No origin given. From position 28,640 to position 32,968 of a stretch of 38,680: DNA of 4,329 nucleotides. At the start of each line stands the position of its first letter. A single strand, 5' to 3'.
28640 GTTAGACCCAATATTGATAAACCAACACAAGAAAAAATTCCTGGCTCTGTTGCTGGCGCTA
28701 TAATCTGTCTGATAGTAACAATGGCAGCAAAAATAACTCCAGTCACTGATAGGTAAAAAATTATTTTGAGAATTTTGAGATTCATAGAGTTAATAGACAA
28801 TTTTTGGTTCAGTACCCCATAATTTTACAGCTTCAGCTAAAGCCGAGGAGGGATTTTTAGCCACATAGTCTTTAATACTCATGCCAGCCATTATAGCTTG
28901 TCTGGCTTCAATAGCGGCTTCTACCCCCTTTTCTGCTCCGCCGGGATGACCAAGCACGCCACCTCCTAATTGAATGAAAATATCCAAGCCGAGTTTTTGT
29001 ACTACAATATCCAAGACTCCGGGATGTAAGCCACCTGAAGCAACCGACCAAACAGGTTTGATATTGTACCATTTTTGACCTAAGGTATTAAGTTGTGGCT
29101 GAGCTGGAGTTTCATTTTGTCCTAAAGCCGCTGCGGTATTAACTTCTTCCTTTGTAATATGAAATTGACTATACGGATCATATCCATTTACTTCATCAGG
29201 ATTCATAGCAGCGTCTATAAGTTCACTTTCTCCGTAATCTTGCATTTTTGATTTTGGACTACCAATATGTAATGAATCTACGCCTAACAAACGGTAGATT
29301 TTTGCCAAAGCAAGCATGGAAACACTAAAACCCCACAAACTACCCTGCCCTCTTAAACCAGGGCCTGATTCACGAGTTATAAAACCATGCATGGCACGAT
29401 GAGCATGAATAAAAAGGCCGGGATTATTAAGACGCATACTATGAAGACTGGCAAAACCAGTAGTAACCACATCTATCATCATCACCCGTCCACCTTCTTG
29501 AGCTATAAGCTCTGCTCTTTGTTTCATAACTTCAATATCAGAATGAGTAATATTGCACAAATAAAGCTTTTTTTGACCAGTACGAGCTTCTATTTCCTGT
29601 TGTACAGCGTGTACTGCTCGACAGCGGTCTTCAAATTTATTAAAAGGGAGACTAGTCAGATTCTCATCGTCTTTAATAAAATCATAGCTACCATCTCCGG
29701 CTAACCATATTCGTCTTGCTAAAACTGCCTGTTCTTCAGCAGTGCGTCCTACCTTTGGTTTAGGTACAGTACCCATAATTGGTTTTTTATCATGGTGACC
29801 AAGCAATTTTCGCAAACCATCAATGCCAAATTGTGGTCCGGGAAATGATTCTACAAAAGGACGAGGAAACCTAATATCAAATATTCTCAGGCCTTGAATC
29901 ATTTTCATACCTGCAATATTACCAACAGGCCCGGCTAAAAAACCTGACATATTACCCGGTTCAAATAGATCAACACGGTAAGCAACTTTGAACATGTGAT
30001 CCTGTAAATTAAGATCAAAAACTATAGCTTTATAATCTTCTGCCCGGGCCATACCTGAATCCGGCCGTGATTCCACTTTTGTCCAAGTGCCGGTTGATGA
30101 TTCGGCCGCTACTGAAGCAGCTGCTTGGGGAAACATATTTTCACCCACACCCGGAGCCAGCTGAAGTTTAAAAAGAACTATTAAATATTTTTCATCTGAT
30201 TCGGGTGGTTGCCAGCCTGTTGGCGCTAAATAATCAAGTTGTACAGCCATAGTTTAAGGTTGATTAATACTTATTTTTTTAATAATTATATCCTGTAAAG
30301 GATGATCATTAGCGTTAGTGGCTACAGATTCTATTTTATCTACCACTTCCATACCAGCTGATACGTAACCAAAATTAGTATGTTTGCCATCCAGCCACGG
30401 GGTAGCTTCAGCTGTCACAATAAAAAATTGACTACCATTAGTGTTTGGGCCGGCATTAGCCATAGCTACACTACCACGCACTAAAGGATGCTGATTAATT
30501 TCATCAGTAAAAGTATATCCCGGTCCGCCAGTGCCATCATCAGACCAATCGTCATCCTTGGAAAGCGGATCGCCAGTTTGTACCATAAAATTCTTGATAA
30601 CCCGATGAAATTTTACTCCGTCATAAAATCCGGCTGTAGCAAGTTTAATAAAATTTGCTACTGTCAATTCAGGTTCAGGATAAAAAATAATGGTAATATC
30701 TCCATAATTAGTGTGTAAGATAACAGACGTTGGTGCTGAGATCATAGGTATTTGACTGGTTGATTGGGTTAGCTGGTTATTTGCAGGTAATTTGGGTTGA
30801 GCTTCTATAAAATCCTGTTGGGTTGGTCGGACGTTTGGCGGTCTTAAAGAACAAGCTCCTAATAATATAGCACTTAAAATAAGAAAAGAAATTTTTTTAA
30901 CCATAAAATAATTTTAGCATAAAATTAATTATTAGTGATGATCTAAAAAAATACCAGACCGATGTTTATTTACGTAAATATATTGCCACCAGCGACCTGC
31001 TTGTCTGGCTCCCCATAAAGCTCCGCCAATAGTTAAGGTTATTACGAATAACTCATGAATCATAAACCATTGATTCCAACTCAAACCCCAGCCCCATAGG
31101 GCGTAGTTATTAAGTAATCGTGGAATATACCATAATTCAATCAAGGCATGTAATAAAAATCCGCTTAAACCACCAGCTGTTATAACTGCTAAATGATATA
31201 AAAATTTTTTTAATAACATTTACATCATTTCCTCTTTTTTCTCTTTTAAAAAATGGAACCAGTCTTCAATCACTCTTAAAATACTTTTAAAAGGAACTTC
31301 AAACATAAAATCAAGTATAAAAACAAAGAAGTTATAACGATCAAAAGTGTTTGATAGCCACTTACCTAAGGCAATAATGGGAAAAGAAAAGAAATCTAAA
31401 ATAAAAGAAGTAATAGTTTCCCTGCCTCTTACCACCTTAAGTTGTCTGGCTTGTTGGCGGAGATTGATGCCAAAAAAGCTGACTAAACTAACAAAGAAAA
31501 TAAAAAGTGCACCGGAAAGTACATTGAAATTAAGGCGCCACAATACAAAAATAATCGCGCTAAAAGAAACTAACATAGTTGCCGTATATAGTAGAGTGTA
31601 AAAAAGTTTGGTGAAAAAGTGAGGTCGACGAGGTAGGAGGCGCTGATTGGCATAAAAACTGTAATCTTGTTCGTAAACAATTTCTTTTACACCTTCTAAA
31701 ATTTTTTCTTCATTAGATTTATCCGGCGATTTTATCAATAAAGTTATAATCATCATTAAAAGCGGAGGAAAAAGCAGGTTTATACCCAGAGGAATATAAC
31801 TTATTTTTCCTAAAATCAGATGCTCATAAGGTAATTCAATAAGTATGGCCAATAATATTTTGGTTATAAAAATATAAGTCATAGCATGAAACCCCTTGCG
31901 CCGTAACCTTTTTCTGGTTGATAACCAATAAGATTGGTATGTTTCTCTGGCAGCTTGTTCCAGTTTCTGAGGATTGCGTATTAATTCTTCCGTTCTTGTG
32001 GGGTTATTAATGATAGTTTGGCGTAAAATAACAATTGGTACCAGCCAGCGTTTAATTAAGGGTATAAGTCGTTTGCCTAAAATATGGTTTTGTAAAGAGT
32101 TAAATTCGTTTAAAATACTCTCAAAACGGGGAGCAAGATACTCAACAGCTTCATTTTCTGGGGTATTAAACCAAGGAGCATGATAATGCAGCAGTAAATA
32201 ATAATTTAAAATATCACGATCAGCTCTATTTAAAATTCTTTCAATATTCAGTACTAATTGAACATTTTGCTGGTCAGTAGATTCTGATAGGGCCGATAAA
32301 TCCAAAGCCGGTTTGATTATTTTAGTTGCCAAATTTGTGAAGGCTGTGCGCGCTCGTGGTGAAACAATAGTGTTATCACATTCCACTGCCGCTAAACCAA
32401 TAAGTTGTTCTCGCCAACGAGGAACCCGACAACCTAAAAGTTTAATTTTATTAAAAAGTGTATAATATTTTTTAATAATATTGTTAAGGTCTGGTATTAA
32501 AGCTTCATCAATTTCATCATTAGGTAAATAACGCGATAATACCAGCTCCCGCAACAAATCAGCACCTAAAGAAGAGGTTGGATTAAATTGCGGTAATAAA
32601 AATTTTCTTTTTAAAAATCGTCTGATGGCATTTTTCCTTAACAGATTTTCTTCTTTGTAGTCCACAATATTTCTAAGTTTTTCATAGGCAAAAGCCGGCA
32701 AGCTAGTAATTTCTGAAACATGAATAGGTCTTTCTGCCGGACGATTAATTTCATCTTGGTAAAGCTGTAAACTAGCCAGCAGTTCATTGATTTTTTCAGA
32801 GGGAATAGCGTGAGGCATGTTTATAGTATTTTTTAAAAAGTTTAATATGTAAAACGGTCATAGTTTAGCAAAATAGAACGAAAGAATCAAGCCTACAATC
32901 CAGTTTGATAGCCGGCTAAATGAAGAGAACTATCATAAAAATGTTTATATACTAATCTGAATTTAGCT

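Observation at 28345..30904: Form III-like RuBisCO in a non-canonical neighbourhood (cyclophilin – RuBisCO – small membrane protein – cellulose-synthase-like GT2)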

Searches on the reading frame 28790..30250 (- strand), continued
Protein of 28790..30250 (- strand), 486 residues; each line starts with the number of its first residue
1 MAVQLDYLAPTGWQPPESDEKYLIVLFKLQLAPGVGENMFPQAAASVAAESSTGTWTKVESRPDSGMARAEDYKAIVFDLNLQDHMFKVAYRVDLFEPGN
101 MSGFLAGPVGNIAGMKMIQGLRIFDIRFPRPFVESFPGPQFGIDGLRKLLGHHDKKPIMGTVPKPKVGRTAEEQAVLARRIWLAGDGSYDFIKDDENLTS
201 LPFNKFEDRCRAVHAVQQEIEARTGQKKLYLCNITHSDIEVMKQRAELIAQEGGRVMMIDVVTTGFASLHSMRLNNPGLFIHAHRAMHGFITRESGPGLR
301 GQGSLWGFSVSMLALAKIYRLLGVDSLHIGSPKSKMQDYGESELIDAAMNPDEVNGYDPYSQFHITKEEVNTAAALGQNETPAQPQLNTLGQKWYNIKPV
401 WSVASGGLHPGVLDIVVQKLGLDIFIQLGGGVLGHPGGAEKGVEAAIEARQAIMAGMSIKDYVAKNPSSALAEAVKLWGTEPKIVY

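Call 49: search_protein_families(library=ncbifam, proteins=[L001:12094-13590:+, L001:9031-9960:+, L001:11463-12089:+], max_evalue=0.00001)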
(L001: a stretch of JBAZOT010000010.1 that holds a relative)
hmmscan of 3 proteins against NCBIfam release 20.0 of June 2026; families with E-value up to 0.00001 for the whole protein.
L001:12094-13590:+ (498 aa): 9 families
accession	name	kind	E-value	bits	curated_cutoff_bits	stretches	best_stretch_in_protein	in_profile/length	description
NF003338.0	PRK04350.1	subfamily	2.9e-171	570.2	434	1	5-496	3-493/502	thymidine phosphorylase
TIGR02645.1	ARCH_P_rylase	hypoth_equivalog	8.6e-170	565.4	434.6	1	6-497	2-491/493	putative thymidine phosphorylase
TIGR03327.1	AMP_phos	equivalog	1.1e-166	555.3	535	1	5-497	2-492/500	AMP phosphorylase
TIGR02644.1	Y_phosphoryl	subfamily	3.7e-65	220.3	409.05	1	94-491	3-412/417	pyrimidine-nucleoside phosphorylase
NF004490.0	PRK05820.1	equivalog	2.9e-59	200.9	269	1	94-491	7-418/439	thymidine phosphorylase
NF004747.0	PRK06078.1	equivalog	5e-48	163.7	559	1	93-480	4-403/434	pyrimidine-nucleoside phosphorylase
TIGR02643.1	T_phosphoryl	equivalog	1.7e-38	132.6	570.7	1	95-487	6-414/437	thymidine phosphorylase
NF011201.0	PRK14607.1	equivalog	6.4e-10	38.3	670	1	93-234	196-341/534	bifunctional anthranilate synthase component II/anthranilate phosphoribosyltransferase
TIGR01245.1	trpD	equivalog_domain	7.9e-10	38.5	199.05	1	100-232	5-142/330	anthranilate phosphoribosyltransferase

L001:9031-9960:+ (309 aa): 8 families
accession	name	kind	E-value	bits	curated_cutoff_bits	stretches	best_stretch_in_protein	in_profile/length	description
TIGR00511.1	ribulose_e2b2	equivalog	4.6e-54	183.7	314.1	1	8-299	3-295/301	ribose 1,5-bisphosphate isomerase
TIGR00524.1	eIF-2B_rel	subfamily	1.3e-53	182.1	185.85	1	6-292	3-303/303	S-methyl-5-thioribose-1-phosphate isomerase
NF004326.0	PRK05720.1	subfamily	7.7e-46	156.5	271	1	6-298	39-348/358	s-methyl-5-thioribose-1-phosphate isomerase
TIGR00512.1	salvage_mtnA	equivalog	2.5e-42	145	279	1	6-291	29-334/335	S-methyl-5-thioribose-1-phosphate isomerase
NF004700.0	PRK06036.1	equivalog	3.7e-39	134.7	528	1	5-293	31-331/339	S-methyl-5-thioribose-1-phosphate isomerase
NF006210.0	PRK08335.1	equivalog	2.5e-34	118.8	339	1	5-293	4-272/275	translation initiation factor IF-2B subunit alpha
NF004436.0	PRK05772.1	equivalog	8.8e-25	87.7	521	1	5-295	44-354/363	S-methyl-5-thioribose-1-phosphate isomerase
NF004994.0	PRK06372.1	equivalog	2.7e-14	53.2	249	1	147-295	110-251/253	translation initiation factor IF-2B subunit delta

L001:11463-12089:+ (208 aa): 15 families
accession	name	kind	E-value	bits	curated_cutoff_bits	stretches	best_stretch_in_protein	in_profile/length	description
TIGR02253.1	CTE7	subfamily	2.8e-19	69.8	169.75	1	1-199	1-203/221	TIGR02253 family HAD-type hydrolase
TIGR02252.1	DREG-2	subfamily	2.4e-16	60.1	155.2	1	90-189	105-203/203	HAD hydrolase, REG-2-like, family IA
TIGR02254.1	YjjG_YfnB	equivalog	1e-13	51.3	159.9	1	82-196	89-202/223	YjjG family noncanonical pyrimidine nucleotidase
TIGR02247.1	HAD-1A3-hyp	subfamily_domain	2.1e-11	44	125.4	1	75-203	78-208/211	epoxide hydrolase N-terminal domain-like phosphatase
TIGR01662.1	HAD-SF-IIIA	subfamily_domain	1.9e-09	37.7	44.6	1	83-191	18-139/141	HAD-IIIA family hydrolase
NF053830.1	RUBPPhHalo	equivalog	3.7e-09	36.6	330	1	98-197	111-210/234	ribulose-1,5-bisphosphate 5-phosphatase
TIGR01668.1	YqeG_hyp_ppase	hypoth_equivalog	1.1e-08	34.9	89.1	1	97-197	50-142/170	YqeG family HAD IIIA-type phosphatase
TIGR01428.1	HAD_type_II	equivalog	2.2e-08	34.4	125.4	1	2-189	1-189/197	haloacid dehalogenase type II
NF006976.0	PRK09449.1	equivalog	1.2e-07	31.5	183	1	121-197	125-202/225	pyrimidine 5'-nucleotidase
NF009695.0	PRK13222.1-2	equivalog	2.3e-07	30.5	225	1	83-189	87-192/226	phosphoglycolate phosphatase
NF052576.1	PymNtasePynAStpc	equivalog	6e-07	29.3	350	1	87-195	96-205/229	pyrimidine 5'-nucleotidase PynA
TIGR01509.1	HAD-SF-IA-v3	subfamily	1.2e-06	28.8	29.4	1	95-189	70-153/154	HAD-IA family hydrolase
NF006991.0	PRK09456.1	equivalog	1.3e-06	28.2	295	1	96-198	90-192/199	glucose-1-phosphatase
TIGR01549.1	HAD-SF-IA-v1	subfamily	2.1e-06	28.2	23.3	0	94-184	66-149/149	HAD-IA family hydrolase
TIGR01460.1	HAD-SF-IIA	subfamily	3.1e-06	27.2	100.15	0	146-190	197-243/246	HAD-IIA family hydrolase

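Call 64: predict_structure(alignment_id=A1)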
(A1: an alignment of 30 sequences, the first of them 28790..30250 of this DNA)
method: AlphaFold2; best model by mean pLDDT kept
length: 486 residues; sequences in the alignment: 30
mean_pLDDT: 85.8   pTM: 0.89
mean pLDDT of the five models: 85.8, 85.7, 84.5, 83.5, 82.6
residues with pLDDT >= 90: 298; 70-90: 118; 50-70: 39; < 50: 31
segments of 3 or more residues with pLDDT < 50: 334-340, 342-357, 359-362
pLDDT, mean of each block of 10 residues (from residue 1): 73 95 96 94 91 60 76 92 95 92 87 82 94 96 93 93 78 94 95 80 91 97 95 91 97 96 90 96 72 68 83 91 89 48 47 46 65 89 90 94 85 88 90 93 98 96 98 92 63
secondary structure, 60 per line:
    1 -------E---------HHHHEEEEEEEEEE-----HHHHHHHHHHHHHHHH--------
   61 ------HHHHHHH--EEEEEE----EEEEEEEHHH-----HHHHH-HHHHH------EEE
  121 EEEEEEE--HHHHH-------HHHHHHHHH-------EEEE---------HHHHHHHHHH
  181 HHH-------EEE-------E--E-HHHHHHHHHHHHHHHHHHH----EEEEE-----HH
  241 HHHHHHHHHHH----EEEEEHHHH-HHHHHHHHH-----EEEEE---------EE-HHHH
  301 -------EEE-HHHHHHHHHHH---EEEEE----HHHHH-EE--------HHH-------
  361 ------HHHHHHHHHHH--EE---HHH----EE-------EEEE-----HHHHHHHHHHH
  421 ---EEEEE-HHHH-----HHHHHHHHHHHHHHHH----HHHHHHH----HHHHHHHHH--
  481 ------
elements in order: H18-21 E22-31 H37-52 H67-73 E76-81 E86-92 H101-105 H107-111 E118-127 H130-134 H142-150 E158-161 H171-183 E191-193 H206-224 E229-233 H239-251 E256-260 H261-264 H266-274 E280-284 H297-300 E308-310 H312-322 E326-330 H335-339 H367-377 E401-404 H410-420 E424-428 H430-433 H439-454 H459-465 H470-478

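Call 68: fold_search(model_id=the predicted structure, library=pdb)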
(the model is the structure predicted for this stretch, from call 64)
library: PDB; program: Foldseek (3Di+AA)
matches with E <= 10: 1865; with E <= 0.001: 385
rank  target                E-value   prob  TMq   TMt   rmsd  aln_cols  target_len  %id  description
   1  3a12_B                1.9e-45  1.00  0.81  0.89   3.4       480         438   36  Crystal structure of Type III Rubisco complexed with 2-CABP (released 2010-04-07)
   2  3a12_A                1.9e-45  1.00  0.81  0.89   3.7       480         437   37  Crystal structure of Type III Rubisco complexed with 2-CABP (released 2010-04-07)
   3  3a12_E                4.1e-45  1.00  0.80  0.89   3.7       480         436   37  Crystal structure of Type III Rubisco complexed with 2-CABP (released 2010-04-07)
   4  3a13_D                7.2e-45  1.00  0.80  0.89   3.3       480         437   36  Crystal structure of Type III Rubisco SP4 mutant complexed with 2-CABP and activated with Ca (released 2010-04-07)
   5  3a12_D                8.6e-45  1.00  0.81  0.90   3.6       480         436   36  Crystal structure of Type III Rubisco complexed with 2-CABP (released 2010-04-07)
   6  3wqp_B                1.1e-44  1.00  0.80  0.88   3.5       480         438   36  Crystal structure of Rubisco T289D mutant from Thermococcus kodakarensis (released 2015-02-04)
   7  3kdo_C                1.3e-44  1.00  0.80  0.88   3.5       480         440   37  Crystal structure of Type III Rubisco SP6 mutant complexed with 2-CABP (released 2010-10-06)
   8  8dht_A                1.3e-44  1.00  0.80  0.88   3.6       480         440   36  Crystal structure of a typeIII Rubisco (released 2022-11-30)
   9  6hun                  1.9e-44  1.00  0.80  0.90   2.8       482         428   37  Dimeric Archeal Rubisco from Hyperthermus butylicus (released 2019-06-12)
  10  3a13_B                2.0e-44  1.00  0.81  0.90   3.4       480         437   36  Crystal structure of Type III Rubisco SP4 mutant complexed with 2-CABP and activated with Ca (released 2010-04-07)
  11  3a13_A                2.2e-44  1.00  0.80  0.89   3.4       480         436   36  Crystal structure of Type III Rubisco SP4 mutant complexed with 2-CABP and activated with Ca (released 2010-04-07)
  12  3a13_H                2.4e-44  1.00  0.81  0.89   3.6       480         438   37  Crystal structure of Type III Rubisco SP4 mutant complexed with 2-CABP and activated with Ca (released 2010-04-07)
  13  3wqp_D                2.7e-44  1.00  0.81  0.90   3.1       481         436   36  Crystal structure of Rubisco T289D mutant from Thermococcus kodakarensis (released 2015-02-04)
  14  3wqp_A                3.0e-44  1.00  0.81  0.89   3.3       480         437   36  Crystal structure of Rubisco T289D mutant from Thermococcus kodakarensis (released 2015-02-04)
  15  3a13_J                4.0e-44  1.00  0.81  0.91   2.9       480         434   36  Crystal structure of Type III Rubisco SP4 mutant complexed with 2-CABP and activated with Ca (released 2010-04-07)
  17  3a12_F                5.0e-44  1.00  0.81  0.90   3.6       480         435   37  Crystal structure of Type III Rubisco complexed with 2-CABP (released 2010-04-07)
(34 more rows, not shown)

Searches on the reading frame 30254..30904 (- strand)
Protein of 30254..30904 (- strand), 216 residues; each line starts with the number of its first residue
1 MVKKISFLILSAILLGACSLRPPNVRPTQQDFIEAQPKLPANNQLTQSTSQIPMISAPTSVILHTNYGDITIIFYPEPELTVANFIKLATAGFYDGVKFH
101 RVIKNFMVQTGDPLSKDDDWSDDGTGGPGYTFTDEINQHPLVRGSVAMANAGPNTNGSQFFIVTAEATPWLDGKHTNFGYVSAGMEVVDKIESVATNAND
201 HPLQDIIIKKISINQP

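Call 4: search_protein_families(library=pfam, proteins=[window:30254-30904:-])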
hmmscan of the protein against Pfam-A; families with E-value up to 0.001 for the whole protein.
window:30254-30904:- (216 aa): 1 family
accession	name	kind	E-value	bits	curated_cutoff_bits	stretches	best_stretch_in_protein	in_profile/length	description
PF00160.26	Pro_isomerase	-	2.4e-46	158.3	21.7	1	61-211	2-157/159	Cyclophilin type peptidyl-prolyl cis-trans isomerase/CLD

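Call 6: search_protein_families(library=ncbifam, proteins=[window:30254-30904:-], max_evalue=1)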
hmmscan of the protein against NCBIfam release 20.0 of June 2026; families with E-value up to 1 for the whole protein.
window:30254-30904:- (216 aa): 3 families
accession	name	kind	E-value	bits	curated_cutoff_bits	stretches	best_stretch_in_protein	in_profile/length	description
NF008151.0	PRK10903.1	equivalog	4.5e-18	65.4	308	1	56-213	26-183/190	peptidylprolyl isomerase A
NF008057.0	PRK10791.1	equivalog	2.4e-17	63.2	297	1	61-214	2-163/164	peptidylprolyl isomerase B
NF040529.1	blaOXA-1036_like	exception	0.12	11.6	580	1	1-49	1-48/277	OXA-1036 family carbapenem-hydrolyzing class D beta-lactamase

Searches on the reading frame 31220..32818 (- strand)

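Call 4: search_protein_families(library=pfam, proteins=[window:31220-32818:-])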
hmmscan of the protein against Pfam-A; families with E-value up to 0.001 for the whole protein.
window:31220-32818:- (532 aa): 0 families

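Call 6: search_protein_families(library=ncbifam, proteins=[window:31220-32818:-], max_evalue=1)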
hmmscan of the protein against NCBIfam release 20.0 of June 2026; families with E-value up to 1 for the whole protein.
window:31220-32818:- (532 aa): 1 family
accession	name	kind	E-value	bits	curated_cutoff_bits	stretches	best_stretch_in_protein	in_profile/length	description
NF052423.1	lpg1689_fam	equivalog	0.67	9.4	150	1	312-374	115-174/184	lpg1689 family Dot/Icm T4SS effector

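Call 23: search_protein_families(library=pfam, proteins=[window:31220-32818:-], max_evalue=1)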
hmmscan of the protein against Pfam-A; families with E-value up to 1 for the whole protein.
window:31220-32818:- (532 aa): 0 families
